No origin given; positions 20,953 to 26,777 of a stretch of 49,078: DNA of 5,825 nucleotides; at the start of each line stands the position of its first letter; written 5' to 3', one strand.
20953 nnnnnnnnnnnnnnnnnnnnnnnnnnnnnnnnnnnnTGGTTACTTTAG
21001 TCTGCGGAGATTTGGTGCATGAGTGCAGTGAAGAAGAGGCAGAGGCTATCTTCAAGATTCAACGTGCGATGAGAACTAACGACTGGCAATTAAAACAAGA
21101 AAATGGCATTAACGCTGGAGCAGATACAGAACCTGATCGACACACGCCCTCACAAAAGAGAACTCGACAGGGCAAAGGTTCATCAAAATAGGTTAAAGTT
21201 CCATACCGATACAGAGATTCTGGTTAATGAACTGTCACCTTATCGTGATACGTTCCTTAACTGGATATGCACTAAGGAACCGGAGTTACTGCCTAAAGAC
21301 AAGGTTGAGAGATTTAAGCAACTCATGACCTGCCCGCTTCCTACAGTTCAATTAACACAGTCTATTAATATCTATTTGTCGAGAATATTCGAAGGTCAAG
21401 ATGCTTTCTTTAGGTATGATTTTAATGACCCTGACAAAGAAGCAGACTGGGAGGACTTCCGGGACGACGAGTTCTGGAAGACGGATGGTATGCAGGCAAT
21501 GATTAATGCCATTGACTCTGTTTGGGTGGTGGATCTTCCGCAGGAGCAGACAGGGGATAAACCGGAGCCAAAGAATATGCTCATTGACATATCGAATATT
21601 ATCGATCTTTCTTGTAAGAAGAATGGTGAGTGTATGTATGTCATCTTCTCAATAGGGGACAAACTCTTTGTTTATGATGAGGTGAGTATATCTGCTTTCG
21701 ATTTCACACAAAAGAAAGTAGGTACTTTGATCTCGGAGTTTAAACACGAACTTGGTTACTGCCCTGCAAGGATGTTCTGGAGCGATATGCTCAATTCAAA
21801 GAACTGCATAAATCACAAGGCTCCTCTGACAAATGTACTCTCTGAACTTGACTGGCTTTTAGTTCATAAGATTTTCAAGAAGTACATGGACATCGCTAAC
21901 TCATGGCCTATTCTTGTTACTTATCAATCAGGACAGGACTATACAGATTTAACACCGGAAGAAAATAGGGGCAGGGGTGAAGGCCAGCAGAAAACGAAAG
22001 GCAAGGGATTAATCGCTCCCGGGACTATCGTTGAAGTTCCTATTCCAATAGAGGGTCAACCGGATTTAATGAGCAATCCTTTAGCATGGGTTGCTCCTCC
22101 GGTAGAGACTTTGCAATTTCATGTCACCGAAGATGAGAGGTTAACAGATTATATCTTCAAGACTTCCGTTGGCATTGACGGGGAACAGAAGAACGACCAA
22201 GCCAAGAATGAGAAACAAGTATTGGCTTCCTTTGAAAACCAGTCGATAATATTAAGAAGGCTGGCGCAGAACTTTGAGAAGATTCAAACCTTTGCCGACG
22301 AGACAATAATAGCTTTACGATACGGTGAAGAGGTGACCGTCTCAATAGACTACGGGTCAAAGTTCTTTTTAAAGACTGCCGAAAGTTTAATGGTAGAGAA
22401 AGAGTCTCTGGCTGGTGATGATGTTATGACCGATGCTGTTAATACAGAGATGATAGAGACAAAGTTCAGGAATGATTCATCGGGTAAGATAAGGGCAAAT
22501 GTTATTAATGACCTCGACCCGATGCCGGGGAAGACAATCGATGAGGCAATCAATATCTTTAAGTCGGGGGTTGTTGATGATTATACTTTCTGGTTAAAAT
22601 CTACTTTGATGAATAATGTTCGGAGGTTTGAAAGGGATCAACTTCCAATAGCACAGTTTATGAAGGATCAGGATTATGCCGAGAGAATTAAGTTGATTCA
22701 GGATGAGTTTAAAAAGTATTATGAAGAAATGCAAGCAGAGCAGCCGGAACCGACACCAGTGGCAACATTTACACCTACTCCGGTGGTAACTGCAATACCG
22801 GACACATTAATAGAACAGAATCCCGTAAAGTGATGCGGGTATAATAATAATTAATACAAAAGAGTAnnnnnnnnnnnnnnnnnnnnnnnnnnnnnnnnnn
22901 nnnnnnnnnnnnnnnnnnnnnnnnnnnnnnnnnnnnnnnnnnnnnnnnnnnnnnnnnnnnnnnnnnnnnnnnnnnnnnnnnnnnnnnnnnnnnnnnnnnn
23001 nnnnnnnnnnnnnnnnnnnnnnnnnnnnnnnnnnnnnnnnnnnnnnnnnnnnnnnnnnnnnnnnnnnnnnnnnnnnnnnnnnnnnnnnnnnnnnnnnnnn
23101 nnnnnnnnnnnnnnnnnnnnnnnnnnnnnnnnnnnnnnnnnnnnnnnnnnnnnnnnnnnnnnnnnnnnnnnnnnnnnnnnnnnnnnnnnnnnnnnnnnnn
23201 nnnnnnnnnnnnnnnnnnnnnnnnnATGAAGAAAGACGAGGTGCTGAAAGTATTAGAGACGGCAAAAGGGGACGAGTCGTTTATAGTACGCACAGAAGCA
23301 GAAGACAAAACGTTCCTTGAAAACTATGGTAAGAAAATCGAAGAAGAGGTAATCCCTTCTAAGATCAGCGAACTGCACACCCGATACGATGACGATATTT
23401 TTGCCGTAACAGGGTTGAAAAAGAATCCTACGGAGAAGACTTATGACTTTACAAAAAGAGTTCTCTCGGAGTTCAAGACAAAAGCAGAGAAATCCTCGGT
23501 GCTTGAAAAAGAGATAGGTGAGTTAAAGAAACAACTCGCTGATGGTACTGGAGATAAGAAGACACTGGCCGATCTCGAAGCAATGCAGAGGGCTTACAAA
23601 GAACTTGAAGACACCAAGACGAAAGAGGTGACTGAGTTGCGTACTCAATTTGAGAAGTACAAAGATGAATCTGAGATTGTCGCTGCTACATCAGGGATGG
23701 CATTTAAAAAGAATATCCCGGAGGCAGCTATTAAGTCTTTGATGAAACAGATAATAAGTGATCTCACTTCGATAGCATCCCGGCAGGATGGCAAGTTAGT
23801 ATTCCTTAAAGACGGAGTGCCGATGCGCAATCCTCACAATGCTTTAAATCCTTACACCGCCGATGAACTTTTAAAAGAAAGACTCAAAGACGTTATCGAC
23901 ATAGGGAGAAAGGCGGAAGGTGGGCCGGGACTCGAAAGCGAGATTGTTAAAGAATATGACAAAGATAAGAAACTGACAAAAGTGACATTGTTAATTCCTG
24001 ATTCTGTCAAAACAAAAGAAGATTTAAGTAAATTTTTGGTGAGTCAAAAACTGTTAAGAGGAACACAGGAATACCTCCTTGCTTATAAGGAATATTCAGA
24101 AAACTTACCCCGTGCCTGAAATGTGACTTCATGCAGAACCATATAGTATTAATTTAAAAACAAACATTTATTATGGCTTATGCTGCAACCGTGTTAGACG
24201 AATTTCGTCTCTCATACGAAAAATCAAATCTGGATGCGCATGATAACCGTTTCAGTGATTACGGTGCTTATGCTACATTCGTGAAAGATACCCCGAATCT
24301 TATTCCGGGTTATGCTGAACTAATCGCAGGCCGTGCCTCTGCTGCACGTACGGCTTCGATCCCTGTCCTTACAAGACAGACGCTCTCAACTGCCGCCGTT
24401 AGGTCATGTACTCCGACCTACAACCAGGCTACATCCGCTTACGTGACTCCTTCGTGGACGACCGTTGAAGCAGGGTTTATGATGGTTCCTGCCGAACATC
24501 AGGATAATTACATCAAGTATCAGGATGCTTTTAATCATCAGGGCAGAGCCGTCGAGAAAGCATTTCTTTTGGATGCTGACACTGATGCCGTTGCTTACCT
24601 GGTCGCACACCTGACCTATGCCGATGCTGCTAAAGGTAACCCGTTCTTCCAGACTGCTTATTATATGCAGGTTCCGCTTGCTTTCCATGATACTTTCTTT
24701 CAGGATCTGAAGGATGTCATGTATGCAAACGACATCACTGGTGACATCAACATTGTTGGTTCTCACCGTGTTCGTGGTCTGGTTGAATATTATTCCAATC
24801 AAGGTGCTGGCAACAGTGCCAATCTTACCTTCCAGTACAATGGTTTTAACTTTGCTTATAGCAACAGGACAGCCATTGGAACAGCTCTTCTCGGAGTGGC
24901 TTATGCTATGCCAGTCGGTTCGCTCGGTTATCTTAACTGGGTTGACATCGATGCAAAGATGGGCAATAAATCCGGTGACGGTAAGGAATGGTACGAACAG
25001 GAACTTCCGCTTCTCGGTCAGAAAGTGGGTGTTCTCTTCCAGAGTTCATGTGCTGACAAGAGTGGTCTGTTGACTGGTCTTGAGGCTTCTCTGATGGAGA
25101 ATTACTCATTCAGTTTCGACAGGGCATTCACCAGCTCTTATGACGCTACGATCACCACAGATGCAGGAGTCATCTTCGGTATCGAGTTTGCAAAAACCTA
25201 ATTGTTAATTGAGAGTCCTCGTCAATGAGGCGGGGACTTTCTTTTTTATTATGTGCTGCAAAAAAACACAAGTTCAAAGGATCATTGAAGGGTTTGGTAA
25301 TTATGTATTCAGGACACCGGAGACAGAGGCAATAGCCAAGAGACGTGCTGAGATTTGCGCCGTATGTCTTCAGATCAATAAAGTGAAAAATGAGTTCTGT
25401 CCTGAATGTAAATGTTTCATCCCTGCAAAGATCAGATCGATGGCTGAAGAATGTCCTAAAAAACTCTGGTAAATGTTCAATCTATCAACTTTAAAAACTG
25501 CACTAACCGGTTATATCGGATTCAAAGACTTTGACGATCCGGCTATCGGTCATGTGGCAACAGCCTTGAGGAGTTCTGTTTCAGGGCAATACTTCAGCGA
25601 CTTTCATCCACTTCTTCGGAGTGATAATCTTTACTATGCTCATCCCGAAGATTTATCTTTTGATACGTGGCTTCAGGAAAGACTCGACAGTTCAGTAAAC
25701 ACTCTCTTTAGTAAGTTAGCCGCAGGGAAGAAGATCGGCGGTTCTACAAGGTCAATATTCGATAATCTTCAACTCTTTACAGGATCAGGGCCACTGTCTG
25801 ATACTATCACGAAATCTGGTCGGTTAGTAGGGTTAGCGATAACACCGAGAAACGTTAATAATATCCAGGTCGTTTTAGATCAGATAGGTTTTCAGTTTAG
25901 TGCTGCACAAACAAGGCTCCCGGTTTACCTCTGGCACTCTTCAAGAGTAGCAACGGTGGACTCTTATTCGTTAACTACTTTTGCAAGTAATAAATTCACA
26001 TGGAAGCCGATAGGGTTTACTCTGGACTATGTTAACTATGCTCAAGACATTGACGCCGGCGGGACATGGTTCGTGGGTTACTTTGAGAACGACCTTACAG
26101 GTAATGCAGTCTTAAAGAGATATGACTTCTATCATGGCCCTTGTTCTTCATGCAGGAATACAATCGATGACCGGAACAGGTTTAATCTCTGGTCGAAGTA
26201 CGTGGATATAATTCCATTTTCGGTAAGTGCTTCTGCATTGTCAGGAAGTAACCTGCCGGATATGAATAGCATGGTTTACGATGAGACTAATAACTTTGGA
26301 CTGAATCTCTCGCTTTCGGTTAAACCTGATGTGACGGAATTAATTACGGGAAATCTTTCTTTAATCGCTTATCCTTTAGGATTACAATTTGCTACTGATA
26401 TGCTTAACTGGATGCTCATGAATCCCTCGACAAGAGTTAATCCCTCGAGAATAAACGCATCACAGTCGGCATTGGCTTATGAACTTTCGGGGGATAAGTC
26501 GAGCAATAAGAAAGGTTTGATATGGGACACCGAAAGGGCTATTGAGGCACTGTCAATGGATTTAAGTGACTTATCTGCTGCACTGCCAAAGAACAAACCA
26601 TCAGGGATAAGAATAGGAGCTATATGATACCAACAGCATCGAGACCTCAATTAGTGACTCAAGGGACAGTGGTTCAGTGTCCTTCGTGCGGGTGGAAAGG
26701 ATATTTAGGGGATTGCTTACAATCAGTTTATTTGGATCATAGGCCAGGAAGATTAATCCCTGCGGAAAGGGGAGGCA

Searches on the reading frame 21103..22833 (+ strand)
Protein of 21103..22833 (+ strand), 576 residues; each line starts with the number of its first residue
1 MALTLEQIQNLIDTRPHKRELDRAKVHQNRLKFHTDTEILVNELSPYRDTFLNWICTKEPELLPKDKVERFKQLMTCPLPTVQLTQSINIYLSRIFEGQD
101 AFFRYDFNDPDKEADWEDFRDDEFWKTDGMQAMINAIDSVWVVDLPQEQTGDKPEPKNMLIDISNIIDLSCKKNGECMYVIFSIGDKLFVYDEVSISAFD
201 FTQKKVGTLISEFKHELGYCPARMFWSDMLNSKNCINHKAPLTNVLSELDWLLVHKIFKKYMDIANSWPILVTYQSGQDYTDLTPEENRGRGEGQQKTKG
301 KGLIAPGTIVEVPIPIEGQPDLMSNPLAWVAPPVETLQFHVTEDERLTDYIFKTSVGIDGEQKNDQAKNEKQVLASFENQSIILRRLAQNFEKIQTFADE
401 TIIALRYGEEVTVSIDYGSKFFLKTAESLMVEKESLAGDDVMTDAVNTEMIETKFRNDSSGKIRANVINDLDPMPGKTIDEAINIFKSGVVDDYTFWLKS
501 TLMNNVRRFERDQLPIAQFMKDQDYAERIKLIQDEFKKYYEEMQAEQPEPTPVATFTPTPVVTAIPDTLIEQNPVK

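Call 27: search_protein_families(library=phrogs, proteins=[window:21103-22833:+], max_evalue=0.00001)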
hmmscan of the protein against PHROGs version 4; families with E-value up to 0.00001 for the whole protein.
window:21103-22833:+ (576 aa): 1 family
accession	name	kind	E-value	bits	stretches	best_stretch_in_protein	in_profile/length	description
phrog_7376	-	head and packaging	5.9e-120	402.5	1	1-550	1-574/576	portal protein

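Call 48: search_dna_similar(query=window:21103-22833:+, collection=phages, mode=protein, max_rows=25)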
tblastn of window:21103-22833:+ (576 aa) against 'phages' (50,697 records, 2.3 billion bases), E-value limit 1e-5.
Records with a match: 75; places in all: 75; records where one place covers at least 80% of the query: 75.
Best place of each record, by identity: <60% 75.
By first word of the organism name: Flavobacterium 32; Bacteroides 31; Parabacteroides 5; Croceibacter 4; Elizabethkingia 1; Alistipes 1; Bacteriophage 1.
By host as written in the record: Flavobacterium psychrophilum 950106-1/1 13; Flavobacterium psychrophilum FPS-F15 6; Bacteroides fragilis 5; Croceibacter atlanticus HTCC2559 4; Bacteroides fragilis DA486 3; Bacteroides fragilis CSC10 3; Bacteroides fragilis DA503 3; Flavobacterium psychrophilum 020612-2/1 3; and 28 more.
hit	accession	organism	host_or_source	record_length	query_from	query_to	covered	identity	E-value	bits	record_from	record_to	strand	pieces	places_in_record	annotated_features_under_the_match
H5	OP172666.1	Bacteroides phage BF486P1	Bacteroides fragilis DA486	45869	1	542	94%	34.7%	4e-92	315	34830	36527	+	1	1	hypothetical protein (x3)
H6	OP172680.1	Bacteroides phage BK649P1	Bacteroides ovatus BSC649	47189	1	542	94%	34.5%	5e-92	315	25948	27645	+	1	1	hypothetical protein (x3)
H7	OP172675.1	Bacteroides phage BF698P1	Bacteroides fragilis DA698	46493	1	542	94%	34.5%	2e-91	313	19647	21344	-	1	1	hypothetical protein (x2)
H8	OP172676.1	Bacteroides phage BF698P3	Bacteroides fragilis DA698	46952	1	542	94%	34.5%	2e-91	313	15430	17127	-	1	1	hypothetical protein (x2)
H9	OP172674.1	Bacteroides phage BF695P3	Bacteroides fragilis DA695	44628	1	542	94%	34.5%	4e-91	312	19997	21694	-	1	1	hypothetical protein (x2)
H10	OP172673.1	Bacteroides phage BF695P2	Bacteroides fragilis DA695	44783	1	542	94%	34.5%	4e-91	312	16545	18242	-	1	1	hypothetical protein (x2)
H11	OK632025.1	Elizabethkingia phage TCUEAP2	Elizabethkingia anophelis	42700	1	542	94%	34.1%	4e-88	304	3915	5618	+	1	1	major protein 3 | hypothetical protein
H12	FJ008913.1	Bacteroides phage B40-8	Bacteroides fragilis HSP40 (ATCC 51477)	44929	1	544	94%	32.8%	5e-82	286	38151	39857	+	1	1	MP3 | hypothetical phage protein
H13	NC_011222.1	Bacteroides phage B40-8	Bacteroides fragilis HSP40 (ATCC 51477)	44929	1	544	94%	32.8%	5e-82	286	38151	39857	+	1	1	portal protein | hypothetical protein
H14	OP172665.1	Bacteroides phage BF344P1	Bacteroides fragilis BSC344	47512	1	544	94%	32.8%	5e-82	286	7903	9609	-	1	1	hypothetical protein (x2)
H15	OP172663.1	Bacteroides phage BF10P2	Bacteroides fragilis CSC10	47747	1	544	94%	32.8%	8e-82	285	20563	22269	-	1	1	hypothetical protein (x2)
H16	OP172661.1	Bacteroides phage BF8P1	Bacteroides fragilis TSN8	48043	1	544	94%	32.8%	8e-82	285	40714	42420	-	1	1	hypothetical protein (x2)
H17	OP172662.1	Bacteroides phage BF10P1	Bacteroides fragilis CSC10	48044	1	544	94%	32.8%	8e-82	285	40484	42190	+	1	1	hypothetical protein (x2)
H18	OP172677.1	Bacteroides phage BF702P1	Bacteroides fragilis DA702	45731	1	544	94%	32.6%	1e-81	285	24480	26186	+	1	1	hypothetical protein (x2)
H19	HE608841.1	Bacteroides phage B124-14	Bacteroides fragilis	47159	1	544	94%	32.6%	1e-81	285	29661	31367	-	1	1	putative capsid protein, major protein 3 (MP3) | hypothetical protein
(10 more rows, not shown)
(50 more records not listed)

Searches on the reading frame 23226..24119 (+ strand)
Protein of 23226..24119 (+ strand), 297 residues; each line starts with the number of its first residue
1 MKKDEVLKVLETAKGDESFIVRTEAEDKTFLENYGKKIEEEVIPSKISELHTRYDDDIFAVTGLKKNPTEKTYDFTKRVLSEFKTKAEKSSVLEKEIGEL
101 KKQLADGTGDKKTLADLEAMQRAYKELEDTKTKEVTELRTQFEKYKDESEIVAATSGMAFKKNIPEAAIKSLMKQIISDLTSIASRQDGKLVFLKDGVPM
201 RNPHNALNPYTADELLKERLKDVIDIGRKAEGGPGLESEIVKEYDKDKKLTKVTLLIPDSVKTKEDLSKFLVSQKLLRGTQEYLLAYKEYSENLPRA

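Call 27: search_protein_families(library=phrogs, proteins=[window:23226-24119:+], max_evalue=0.00001)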
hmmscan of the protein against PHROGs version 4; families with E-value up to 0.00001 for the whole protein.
window:23226-24119:+ (297 aa): 1 family
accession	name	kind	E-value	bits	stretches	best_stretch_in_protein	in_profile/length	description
phrog_7970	-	head and packaging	9.6e-37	128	1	22-290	27-307/319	virion structural protein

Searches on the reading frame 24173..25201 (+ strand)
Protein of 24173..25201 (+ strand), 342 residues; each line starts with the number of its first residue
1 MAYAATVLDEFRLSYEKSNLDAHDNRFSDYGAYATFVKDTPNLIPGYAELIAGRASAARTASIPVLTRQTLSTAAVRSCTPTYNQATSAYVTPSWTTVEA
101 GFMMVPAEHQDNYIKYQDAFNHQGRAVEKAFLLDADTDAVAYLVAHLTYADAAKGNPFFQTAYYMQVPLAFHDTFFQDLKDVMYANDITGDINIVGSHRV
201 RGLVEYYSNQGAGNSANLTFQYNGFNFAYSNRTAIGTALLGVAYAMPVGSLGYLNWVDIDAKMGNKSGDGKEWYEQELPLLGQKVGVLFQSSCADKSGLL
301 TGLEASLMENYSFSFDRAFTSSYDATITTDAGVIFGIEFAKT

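Call 27: search_protein_families(library=phrogs, proteins=[window:24173-25201:+], max_evalue=0.00001)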
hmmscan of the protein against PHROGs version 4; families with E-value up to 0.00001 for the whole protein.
window:24173-25201:+ (342 aa): 1 family
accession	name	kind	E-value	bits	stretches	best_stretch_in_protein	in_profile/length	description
phrog_7231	-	head and packaging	5.5e-77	260.1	1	1-341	1-348/349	virion structural protein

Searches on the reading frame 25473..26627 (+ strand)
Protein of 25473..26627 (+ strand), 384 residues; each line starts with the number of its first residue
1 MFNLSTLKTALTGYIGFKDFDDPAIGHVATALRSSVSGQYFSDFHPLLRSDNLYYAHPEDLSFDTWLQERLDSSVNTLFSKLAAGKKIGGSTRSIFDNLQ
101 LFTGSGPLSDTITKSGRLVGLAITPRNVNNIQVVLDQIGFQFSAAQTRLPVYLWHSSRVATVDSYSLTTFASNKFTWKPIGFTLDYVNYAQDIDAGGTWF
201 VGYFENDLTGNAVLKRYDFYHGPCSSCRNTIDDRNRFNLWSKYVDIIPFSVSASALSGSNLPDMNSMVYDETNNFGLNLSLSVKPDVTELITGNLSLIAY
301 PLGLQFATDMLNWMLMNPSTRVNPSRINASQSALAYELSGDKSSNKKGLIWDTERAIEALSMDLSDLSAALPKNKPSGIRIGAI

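Call 27: search_protein_families(library=phrogs, proteins=[window:25473-26627:+], max_evalue=0.00001)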
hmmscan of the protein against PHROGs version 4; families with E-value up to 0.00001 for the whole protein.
window:25473-26627:+ (384 aa): 1 family
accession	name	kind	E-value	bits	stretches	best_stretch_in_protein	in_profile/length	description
phrog_8189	-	unknown function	8.4e-78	263.3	2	63-374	104-410/421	-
